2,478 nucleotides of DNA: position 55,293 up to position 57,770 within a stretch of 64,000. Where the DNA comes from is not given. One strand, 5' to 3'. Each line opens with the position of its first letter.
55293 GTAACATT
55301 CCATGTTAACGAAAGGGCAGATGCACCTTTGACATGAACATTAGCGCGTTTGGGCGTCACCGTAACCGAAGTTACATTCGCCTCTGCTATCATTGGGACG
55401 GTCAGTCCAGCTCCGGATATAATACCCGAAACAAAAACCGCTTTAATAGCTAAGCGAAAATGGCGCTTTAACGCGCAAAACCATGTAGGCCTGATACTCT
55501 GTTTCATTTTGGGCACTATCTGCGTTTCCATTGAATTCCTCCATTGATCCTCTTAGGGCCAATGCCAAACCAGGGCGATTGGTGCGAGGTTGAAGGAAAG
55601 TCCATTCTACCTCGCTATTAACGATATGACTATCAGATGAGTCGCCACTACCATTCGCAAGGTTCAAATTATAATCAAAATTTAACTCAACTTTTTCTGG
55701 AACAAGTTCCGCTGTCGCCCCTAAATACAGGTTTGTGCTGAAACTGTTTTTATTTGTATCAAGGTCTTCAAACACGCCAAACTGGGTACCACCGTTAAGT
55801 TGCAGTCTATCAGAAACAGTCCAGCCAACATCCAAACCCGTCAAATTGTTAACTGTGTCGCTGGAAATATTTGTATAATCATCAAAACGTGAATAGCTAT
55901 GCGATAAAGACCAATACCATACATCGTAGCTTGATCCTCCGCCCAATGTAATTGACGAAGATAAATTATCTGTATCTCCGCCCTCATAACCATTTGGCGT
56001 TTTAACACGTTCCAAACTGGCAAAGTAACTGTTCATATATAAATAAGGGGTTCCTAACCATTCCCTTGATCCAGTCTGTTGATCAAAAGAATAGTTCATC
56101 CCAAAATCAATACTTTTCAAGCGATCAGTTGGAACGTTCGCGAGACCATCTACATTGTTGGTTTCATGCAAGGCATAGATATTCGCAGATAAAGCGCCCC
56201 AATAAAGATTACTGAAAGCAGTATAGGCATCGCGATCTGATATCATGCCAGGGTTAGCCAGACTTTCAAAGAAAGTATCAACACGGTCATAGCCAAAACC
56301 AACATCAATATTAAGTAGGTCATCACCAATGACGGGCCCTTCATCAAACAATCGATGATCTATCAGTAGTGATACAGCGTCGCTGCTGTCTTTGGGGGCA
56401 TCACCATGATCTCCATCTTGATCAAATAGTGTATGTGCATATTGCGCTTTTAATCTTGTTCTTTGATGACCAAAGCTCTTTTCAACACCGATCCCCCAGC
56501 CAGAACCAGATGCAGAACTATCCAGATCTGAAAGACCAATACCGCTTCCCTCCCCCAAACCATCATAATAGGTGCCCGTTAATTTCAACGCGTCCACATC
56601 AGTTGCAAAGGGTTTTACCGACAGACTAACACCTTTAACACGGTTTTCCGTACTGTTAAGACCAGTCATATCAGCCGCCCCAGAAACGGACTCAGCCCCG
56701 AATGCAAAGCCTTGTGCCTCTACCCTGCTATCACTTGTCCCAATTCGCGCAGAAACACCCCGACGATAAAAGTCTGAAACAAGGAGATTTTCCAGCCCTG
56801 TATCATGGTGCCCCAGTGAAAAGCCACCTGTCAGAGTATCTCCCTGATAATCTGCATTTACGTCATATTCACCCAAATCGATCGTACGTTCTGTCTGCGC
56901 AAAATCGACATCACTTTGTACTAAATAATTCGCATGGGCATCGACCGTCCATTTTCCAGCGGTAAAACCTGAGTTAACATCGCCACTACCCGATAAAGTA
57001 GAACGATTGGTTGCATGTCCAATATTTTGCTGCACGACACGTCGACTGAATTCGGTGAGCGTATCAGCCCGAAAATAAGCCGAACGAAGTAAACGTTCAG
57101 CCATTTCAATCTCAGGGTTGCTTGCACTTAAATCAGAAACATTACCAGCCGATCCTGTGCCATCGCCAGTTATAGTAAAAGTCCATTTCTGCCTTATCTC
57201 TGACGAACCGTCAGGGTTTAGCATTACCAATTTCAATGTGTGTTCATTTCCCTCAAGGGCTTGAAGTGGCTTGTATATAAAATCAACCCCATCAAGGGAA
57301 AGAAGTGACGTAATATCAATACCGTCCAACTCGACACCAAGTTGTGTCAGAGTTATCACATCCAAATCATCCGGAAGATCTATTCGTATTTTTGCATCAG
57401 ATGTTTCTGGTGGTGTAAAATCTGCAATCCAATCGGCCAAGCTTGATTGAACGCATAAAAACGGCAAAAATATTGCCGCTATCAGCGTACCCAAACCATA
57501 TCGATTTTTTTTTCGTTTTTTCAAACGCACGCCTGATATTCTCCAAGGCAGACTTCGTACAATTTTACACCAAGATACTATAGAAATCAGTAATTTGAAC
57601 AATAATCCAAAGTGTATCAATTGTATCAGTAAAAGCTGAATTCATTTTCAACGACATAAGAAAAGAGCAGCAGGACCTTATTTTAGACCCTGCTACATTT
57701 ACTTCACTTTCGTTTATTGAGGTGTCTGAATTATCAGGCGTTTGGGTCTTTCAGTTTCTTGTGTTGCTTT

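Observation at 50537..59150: Uncharacterised cell-surface locus: exported protein + OM barrel + FN3 partner + ECF/anti-sigma + subtilase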

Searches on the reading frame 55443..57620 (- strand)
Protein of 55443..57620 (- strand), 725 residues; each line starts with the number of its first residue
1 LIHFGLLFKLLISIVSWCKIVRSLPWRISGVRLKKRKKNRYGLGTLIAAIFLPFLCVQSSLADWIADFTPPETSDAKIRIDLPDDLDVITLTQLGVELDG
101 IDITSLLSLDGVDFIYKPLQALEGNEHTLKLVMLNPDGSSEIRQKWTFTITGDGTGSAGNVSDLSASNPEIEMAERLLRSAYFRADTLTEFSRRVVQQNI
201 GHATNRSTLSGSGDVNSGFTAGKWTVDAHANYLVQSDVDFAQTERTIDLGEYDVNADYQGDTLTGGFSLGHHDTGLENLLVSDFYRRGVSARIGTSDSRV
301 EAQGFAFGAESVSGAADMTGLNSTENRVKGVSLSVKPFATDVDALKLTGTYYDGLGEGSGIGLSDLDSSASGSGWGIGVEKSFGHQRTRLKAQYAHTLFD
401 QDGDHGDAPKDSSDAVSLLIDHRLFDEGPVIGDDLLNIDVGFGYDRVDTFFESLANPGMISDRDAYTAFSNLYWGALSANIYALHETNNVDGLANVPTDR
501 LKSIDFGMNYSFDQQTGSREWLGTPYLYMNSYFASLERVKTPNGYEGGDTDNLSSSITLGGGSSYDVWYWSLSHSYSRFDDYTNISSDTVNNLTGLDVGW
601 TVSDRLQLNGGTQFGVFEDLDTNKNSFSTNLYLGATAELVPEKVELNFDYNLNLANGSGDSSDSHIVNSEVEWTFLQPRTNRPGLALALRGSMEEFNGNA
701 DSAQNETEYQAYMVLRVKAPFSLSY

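Call 4: search_protein_families(library=pfam, proteins=[window:55443-57620:-], max_evalue=0.1)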
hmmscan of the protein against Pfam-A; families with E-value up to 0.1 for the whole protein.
window:55443-57620:- (725 aa): 0 families

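Call 5: search_protein_families(library=ncbifam, proteins=[window:55443-57620:-], max_evalue=0.1)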
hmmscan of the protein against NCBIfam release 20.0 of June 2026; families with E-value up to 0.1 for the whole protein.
window:55443-57620:- (725 aa): 0 families

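Call 7: search_protein_families(library=padloc, proteins=[window:55443-57620:-], max_evalue=0.01)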
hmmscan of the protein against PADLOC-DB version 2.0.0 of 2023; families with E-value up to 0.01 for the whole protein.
window:55443-57620:- (725 aa): 0 families

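Call 8: find_homologous_proteins(query=window:55443-57620:-)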
Query window:55443-57620:- (725 aa): 49 proteins with E <= 0.001 among 8000 candidates.
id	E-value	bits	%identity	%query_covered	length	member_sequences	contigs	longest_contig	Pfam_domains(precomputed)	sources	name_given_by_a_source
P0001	0.0e+0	1491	95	96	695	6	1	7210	-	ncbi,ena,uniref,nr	ncbi:hypothetical protein [uncultured Kiloniella sp.]|uniref:hypothetical protein n=1 Tax=uncultured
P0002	0.0e+0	1392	87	96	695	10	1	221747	-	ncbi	-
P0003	0.0e+0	1349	85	96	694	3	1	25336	-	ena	-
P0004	0.0e+0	1199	76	96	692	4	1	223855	-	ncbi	ncbi:MAG: hypothetical protein V7776_19620 [Halopseudomonas aestusnigri]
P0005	2.4e-283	960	63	92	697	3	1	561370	-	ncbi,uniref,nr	ncbi:hypothetical protein [Kiloniella laminariae]|uniref:hypothetical protein n=1 Tax=Kiloniella lam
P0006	1.3e-245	835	55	93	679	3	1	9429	-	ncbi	ncbi:MAG: hypothetical protein WD185_10175 [Sneathiella sp.]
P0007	1.2e-232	793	55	94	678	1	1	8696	-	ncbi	ncbi:MAG: hypothetical protein AAF569_05215 [Pseudomonadota bacterium]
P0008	4.1e-228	778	54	94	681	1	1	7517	-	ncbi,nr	ncbi:MAG: hypothetical protein KTR28_00300 [Micavibrio sp.]|nr:hypothetical protein [Micavibrio sp.]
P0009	1.9e-225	769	54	92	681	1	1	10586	-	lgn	-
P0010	6.8e-218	744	50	94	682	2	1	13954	-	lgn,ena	-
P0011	1.2e-216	740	50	93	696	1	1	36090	-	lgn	-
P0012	3.0e-215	735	51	93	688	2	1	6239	-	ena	-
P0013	2.0e-212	726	50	94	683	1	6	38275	-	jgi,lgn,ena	-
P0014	2.2e-212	726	51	93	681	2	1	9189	-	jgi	-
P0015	2.7e-212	725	51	91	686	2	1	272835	-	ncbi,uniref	ncbi:hypothetical protein [Kiloniella sp. b19]|uniref:hypothetical protein n=1 Tax=Kiloniella sp. GX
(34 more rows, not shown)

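Call 20: search_solved_structures(query=A1, max_evalue=10)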
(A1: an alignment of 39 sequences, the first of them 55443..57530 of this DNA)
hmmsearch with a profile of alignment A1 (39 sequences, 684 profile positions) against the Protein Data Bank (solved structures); distinct sequences matched with E-value up to 10: 5.
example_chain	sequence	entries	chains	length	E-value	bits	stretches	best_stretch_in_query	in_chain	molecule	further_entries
6nfr_A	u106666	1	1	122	0.35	12.3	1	11-114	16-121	CopC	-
6nfq_A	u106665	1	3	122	0.4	12.1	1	11-114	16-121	CopC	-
6nfs_A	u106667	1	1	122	0.75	11.2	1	18-114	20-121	CopC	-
9wzk_A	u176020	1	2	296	2.5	9.5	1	218-247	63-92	Protein disulfide isomerase-like 2-3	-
9wzl_A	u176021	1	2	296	2.5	9.5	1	218-247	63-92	Protein disulfide isomerase-like 2-3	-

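Call 30: predict_structure(alignment_id=A1)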
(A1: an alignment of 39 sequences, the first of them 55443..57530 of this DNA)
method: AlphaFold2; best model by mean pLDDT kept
length: 695 residues; sequences in the alignment: 39
mean_pLDDT: 83.2   pTM: 0.66
mean pLDDT of the five models: 83.2, 82.6, 82.4, 82.1, 79.8
residues with pLDDT >= 90: 319; 70-90: 263; 50-70: 67; < 50: 46
segments of 3 or more residues with pLDDT < 50: 1-10, 23-32, 123-138, 329-337
pLDDT, mean of each block of 10 residues (from residue 1): 39 54 42 70 82 78 81 77 79 78 73 84 40 39 61 90 85 72 91 90 83 76 92 92 88 84 93 88 67 83 93 94 76 47 95 93 95 79 95 90 92 95 84 96 95 96 92 98 92 95 96 88 97 94 97 90 96 91 93 88 92 90 75 85 91 92 80 75 92 77
secondary structure, 60 per line:
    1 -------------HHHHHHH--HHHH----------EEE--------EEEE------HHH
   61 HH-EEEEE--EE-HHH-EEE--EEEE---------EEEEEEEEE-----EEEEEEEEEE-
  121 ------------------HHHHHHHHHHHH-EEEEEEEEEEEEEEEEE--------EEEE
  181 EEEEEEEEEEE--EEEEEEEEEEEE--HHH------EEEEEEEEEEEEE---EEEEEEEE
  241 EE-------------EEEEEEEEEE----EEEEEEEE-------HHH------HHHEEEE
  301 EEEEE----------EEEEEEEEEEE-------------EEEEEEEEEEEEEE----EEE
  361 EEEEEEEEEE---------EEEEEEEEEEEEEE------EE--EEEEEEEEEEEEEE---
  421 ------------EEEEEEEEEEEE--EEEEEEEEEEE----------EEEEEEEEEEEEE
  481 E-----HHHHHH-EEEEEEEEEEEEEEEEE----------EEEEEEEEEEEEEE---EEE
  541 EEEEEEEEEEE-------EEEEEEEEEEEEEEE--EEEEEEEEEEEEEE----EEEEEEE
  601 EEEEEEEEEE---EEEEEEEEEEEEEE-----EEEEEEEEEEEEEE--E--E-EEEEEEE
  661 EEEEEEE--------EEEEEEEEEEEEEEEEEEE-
elements in order (helices of 4 or more, strands of 3 or more residues): H14-20 H23-26 E37-39 E48-51 H58-62 E64-68 E78-80 E83-86 E96-104 E110-119 H139-150 E152-168 E177-191 E194-205 E217-229 E233-242 E256-265 E270-277 E297-305 E316-326 E340-353 E358-370 E380-393 E404-417 E433-444 E447-457 E468-481 H487-492 E494-510 E521-534 E538-551 E559-573 E576-589 E594-610 E614-627 E633-646 E654-667 E676-694

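Call 33: fold_search(model_id=the predicted structure, library=pdb)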
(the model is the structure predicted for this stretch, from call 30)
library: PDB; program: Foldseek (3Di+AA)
matches with E <= 10: 854; with E <= 0.001: 224
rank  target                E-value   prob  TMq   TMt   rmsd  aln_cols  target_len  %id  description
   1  3rfz_E                7.7e-09  1.00  0.34  0.31  15.6       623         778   10  Crystal structure of the FimD usher bound to its cognate FimC:FimH substrate (released 2011-06-01)
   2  4rdr                  4.3e-08  1.00  0.34  0.33  18.3       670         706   10  Structure of the bacterial Zn-transporter ZnuD from Neisseria meningitidis (locked conformation bound to zinc and cadmiu (released 2015-08-19)
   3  4rdt_A                5.9e-08  1.00  0.34  0.36  16.6       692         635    9  Structure of the bacterial Zn-transporter ZnuD from Neisseria meningitidis (flexible conformation bound to a zinc ion) (released 2015-08-19)
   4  4rdt_B                8.2e-08  1.00  0.34  0.37  15.8       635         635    9  Structure of the bacterial Zn-transporter ZnuD from Neisseria meningitidis (flexible conformation bound to a zinc ion) (released 2015-08-19)
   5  8agd_A                2.3e-07  1.00  0.28  0.21  14.3       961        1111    9  Full SDBC and SOD assembly (released 2023-04-12)
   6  9fw9_D                2.9e-07  1.00  0.35  0.35  15.9       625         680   10  Cryo-EM structure of the type 1 pilus assembly platform as part of the FimA-bound chaperone-usher pilus complex (FimDH (released 2025-06-04)
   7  9bog_D                3.0e-07  1.00  0.35  0.31  18.2       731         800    9  Structural basis for adhesin secretion by the outer-membrane usher in type 1 pili (released 2024-10-09)
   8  1kmp                  4.2e-07  1.00  0.33  0.34  22.1       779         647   10  Crystal structure of the Outer Membrane Transporter FecA Complexed with Ferric Citrate (released 2002-03-06)
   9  6r2q_B                7.0e-07  1.00  0.41  0.43  14.8       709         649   10  Structure of the Mtr complex (released 2020-04-22)
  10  6cd2_C                7.4e-07  1.00  0.25  0.24  17.3       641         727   10  Crystal structure of the PapC usher bound to the chaperone-adhesin PapD-PapG (released 2018-10-03)
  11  9fxs_D                1.0e-06  1.00  0.31  0.32  14.5       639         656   10  Cryo-EM structure of the type 1 pilus complex including pilus rod and FimI-bound assembly platform after incorporation (released 2025-06-04)
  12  4b61_B                1.0e-06  1.00  0.21  0.30  21.1       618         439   10  In meso structure of alginate transporter, AlgE, from Pseudomoas aeruginosa, PAO1. Crystal form 3. (released 2013-07-17)
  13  2vqi_A                2.0e-06  1.00  0.27  0.35  14.4       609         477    9  Structure of the P pilus usher (PapC) translocation pore (released 2008-05-27)
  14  5ldt_A                2.0e-06  1.00  0.21  0.29  17.9       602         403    9  Crystal Structures of MOMP from Campylobacter jejuni (released 2016-10-26)
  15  8ae1_A                2.3e-06  1.00  0.26  0.22  15.9       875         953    9  Structure of trimeric SlpA outer membrane protein (released 2022-11-30)
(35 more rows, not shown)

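Call 36: find_related_loci(query=A1, collection=genome_contigs, flank=9000)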
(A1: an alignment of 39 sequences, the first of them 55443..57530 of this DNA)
Query A1 (695 aa) in genome_contigs; peptide patterns used: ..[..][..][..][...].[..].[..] (x = any residue, [..] = any of these).
201 stretches matched a pattern; 34 encode a relative of the query (tblastn E <= 1e-3); 34 distinct loci.
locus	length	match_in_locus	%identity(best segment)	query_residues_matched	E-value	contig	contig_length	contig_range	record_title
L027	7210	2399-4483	95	1-695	0e+0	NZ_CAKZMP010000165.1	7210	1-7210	MAG: uncultured Kiloniella sp. isolate ERR2094167_bin.33_CONCOCT_v1.1_MAG ERZ650161.6978, whole genome shotgun sequence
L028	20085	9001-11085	88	1-695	0e+0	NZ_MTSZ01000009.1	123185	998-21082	Kiloniella majae strain M56.1 Contig9, whole genome shotgun sequence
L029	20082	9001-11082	85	1-695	0e+0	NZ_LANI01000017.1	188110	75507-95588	Kiloniella litopenaei strain P1-1 contig17, whole genome shotgun sequence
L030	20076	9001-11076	77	1-695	0e+0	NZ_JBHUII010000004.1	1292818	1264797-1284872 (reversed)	Kiloniella antarctica strain KCTC 42186 platanus_K_default_4, whole genome shotgun sequence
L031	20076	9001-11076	76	1-695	0e+0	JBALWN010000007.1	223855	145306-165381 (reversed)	MAG: Halopseudomonas aestusnigri isolate 7NakV-02 NODE_7_length_223855_cov_23.942908, whole genome shotgun sequence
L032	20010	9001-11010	63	32-695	0e+0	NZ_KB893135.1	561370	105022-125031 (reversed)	Kiloniella laminariae DSM 19542 B152DRAFT_scaffold_1.2, whole genome shotgun sequence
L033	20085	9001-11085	85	1-695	0e+0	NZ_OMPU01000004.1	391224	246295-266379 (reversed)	Kiloniella sp. EL199 isolate Kiloniella sp. strain EL199, whole genome shotgun sequence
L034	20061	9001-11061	54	1-690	0e+0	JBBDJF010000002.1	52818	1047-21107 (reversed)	MAG: Sneathiella sp. isolate LejiaA_55_11 Lejia_A_1090_length_52818_cov_5, whole genome shotgun sequence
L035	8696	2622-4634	55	13-695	0e+0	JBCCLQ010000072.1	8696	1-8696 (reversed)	MAG: Pseudomonadota bacterium isolate P01_C01_bin.30 k141_510221_length_8696_cov_11.0000, whole genome shotgun sequence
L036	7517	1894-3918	54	16-695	0e+0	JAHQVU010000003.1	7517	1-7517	MAG: Micavibrio sp. isolate MAG.066 Posi_066-P1455, whole genome shotgun sequence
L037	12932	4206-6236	49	7-695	0e+0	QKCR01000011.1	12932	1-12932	MAG: Alphaproteobacteria bacterium isolate SZUA-429 scaffold_15641, whole genome shotgun sequence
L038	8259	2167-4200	48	10-695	0e+0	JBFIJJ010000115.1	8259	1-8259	MAG: Methylophagaceae bacterium isolate Mix_sand11.2021.09.Z.80 k141_3351489_length_8259_cov_7.9901, whole genome shotgu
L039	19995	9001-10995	50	27-695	0e+0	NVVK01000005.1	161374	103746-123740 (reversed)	MAG: Methylophaga sp. isolate NORP65 Contig_source1382A_203, whole genome shotgun sequence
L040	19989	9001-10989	52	30-694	0e+0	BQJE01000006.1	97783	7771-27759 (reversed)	MAG: Micavibrio sp. DHS20C02 DNA, sequence06, whole genome shotgun sequence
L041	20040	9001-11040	50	16-694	0e+0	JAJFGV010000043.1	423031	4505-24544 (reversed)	MAG: Alphaproteobacteria bacterium isolate OFTM68 OFTM68_42, whole genome shotgun sequence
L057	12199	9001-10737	26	48-659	2e-33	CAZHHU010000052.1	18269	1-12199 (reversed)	MAG TPA_asm: uncultured Geminicoccaceae bacterium isolate SRP163575_co1_513 genome assembly, contig: NODE_6419_length_18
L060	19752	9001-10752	26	48-665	9e-27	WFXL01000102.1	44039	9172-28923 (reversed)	MAG: Rhodospirillales bacterium isolate S141_52 k151_318538, whole genome shotgun sequence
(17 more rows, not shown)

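Call 76: search_protein_families(library=pfam, proteins=[L060:5580-7274:+, L060:7271-8062:+, L060:12047-14059:+, L060:12958-16251:+, L060:16700-18979:+, L057:4068-8657:+, L057:3906-8573:-], max_evalue=0.001)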
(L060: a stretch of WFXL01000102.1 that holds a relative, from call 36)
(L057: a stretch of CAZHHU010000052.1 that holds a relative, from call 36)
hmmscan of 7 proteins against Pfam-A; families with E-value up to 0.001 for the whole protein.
L060:5580-7274:+ (564 aa): 1 family
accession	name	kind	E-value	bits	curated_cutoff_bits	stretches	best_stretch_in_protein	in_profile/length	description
PF00171.27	Aldedh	-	4.2e-39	134.8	23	1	86-469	28-389/461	Aldehyde dehydrogenase family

L060:7271-8062:+ (263 aa): 2 families
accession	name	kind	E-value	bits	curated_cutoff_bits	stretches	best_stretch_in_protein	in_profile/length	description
PF00378.25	ECH_1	-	1.1e-58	198.9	27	1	12-259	3-249/251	Enoyl-CoA hydratase/isomerase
PF16113.10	ECH_2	-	4e-31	109.2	27.2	1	17-209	3-197/335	Enoyl-CoA hydratase/isomerase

L060:12047-14059:+ (670 aa): 1 family
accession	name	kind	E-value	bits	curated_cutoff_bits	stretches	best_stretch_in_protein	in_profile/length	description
PF01642.28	MM_CoA_mutase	-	8.6e-81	272.5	22.1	1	57-519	1-442/512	Methylmalonyl-CoA mutase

L060:12958-16251:+ (1097 aa): 2 families
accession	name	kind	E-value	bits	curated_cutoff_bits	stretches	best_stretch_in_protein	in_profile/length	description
PF01642.28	MM_CoA_mutase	-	1.1e-225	750.5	22.1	1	407-920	1-512/512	Methylmalonyl-CoA mutase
PF02310.24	B12-binding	-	1.9e-22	79.8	32.1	1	962-1077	2-119/121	B12 binding domain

L060:16700-18979:+ (759 aa): 0 families

L057:4068-8657:+ (1529 aa): 4 families
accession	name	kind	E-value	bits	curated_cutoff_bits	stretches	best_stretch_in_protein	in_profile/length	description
PF00310.26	GATase_2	-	7.1e-156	519.6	19.9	1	55-471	1-420/420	Glutamine amidotransferases class-II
PF01645.23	Glu_synthase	-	3.6e-147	490.8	20.4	1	842-1204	6-368/369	Conserved region in glutamate synthase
PF04898.20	Glu_syn_central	-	3.6e-98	328.8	22.8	1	499-780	1-277/277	Glutamate synthase central domain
PF01493.24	GXGXG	-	1.1e-78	263.6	32.5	1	1282-1467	1-186/190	GXGXG motif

L057:3906-8573:- (1555 aa): 0 families

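Call 86: search_protein_representatives(alignment_id=A1)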
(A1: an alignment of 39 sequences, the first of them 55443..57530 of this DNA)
Query: 39 sequences, 684 profile positions. Proteins with E-value up to 0.001 (for the whole library): 1457; up to 1e-10: 872; up to 1e-30: 338. The best 150 are listed.
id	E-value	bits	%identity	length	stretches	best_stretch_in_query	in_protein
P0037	8.3e-299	1009.2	-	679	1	8-683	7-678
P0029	3.9e-297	1003.6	-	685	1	7-683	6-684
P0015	1.9e-279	945.2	-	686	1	14-683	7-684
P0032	2.3e-274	928.4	-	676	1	1-683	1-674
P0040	6.5e-274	926.9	-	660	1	15-682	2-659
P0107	3.2e-207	706.5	-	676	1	6-681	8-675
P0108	6.3e-204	695.6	-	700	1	11-681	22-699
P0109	5.5e-186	636.3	-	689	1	10-681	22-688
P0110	2.4e-182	624.3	-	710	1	32-682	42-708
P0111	1.2e-181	622.0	-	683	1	35-681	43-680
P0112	4.1e-180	616.9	-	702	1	12-683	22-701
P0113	4.5e-177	606.9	-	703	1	12-681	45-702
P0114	1.0e-165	569.3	-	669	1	35-682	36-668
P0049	1.5e-165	568.8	-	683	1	6-683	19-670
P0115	1.7e-165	568.6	-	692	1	10-681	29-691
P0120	3.7e-145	501.4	-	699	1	9-681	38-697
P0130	6.0e-115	401.6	-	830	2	36-681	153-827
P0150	9.0e-102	358.0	-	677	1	1-680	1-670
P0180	2.7e-87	310.2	-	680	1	12-672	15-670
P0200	6.9e-82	292.3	-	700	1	6-676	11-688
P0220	2.0e-75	270.9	-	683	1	6-681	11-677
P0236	2.2e-72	260.9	-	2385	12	28-151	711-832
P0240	1.7e-71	258.0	-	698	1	34-676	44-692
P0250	5.7e-70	252.9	-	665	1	35-676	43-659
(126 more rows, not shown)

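Call 87: search_protein_families(library=pfam, proteins=[P0110, P0120, P0130, P0150, P0180, P0200, P0220, P0240, P0250, P0236], max_evalue=0.01)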
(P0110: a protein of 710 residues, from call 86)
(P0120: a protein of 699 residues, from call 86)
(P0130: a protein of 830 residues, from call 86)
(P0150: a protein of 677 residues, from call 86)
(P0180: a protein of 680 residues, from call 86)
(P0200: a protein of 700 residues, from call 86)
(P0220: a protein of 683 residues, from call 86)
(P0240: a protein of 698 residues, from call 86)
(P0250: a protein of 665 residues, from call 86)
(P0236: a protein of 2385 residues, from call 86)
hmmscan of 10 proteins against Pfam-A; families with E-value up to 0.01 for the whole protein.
P0110 (710 aa): 0 families

P0120 (699 aa): 0 families

P0130 (830 aa): 1 family
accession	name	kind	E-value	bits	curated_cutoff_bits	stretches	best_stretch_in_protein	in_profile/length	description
PF13505.12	OMP_b-brl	-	0.0031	18.1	28.7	1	676-776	26-132/175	Outer membrane protein beta-barrel domain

P0150 (677 aa): 0 families

P0180 (680 aa): 0 families

P0200 (700 aa): 0 families

P0220 (683 aa): 0 families

P0240 (698 aa): 0 families

P0250 (665 aa): 0 families

P0236 (2385 aa): 13 families
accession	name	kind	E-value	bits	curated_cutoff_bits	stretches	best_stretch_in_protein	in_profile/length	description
PF19077.6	Big_13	-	6.8e-86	283.8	27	10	802-891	15-102/102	Bacterial Ig-like domain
PF09136.16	Glucodextran_B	-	1.2e-17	64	27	2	1486-1561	6-82/83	Glucodextranase, domain B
PF17996.7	CE2_N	-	1.6e-17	64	27.9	0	242-297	29-81/108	Carbohydrate esterase 2 N-terminal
PF14347.11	DUF4399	-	2.5e-12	47.5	28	0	574-607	56-90/91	Domain of unknown function (DUF4399)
PF02494.22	HYR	-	4.1e-12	46.7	21.7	0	935-987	30-81/81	HYR domain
PF04234.18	CopC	-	6.2e-11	43.6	23.3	0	415-503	5-92/92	CopC domain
PF15418.12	DUF4625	-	5.9e-07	30.3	27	0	1131-1174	83-126/131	Domain of unknown function (DUF4625)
PF02369.22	Big_1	-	1.6e-06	28.5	34.9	1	1803-1870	21-83/93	Bacterial Ig-like domain (group 1)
PF16967.11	TcfC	-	1e-05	25.4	29.4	0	363-395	24-56/68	E-set like domain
PF13715.12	CarbopepD_reg_2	-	0.00033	21.1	32.2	1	1900-1946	2-48/88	CarboxypepD_reg-like domain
PF18911.6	PKD_4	-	0.00095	19.6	27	0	960-985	59-83/85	PKD domain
PF09864.15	MliC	-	0.0065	16.9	22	0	531-575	8-45/67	Membrane-bound lysozyme-inhibitor of c-type lysozyme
PF00801.26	PKD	-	0.0075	16.7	23.5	0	375-401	49-75/80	PKD domain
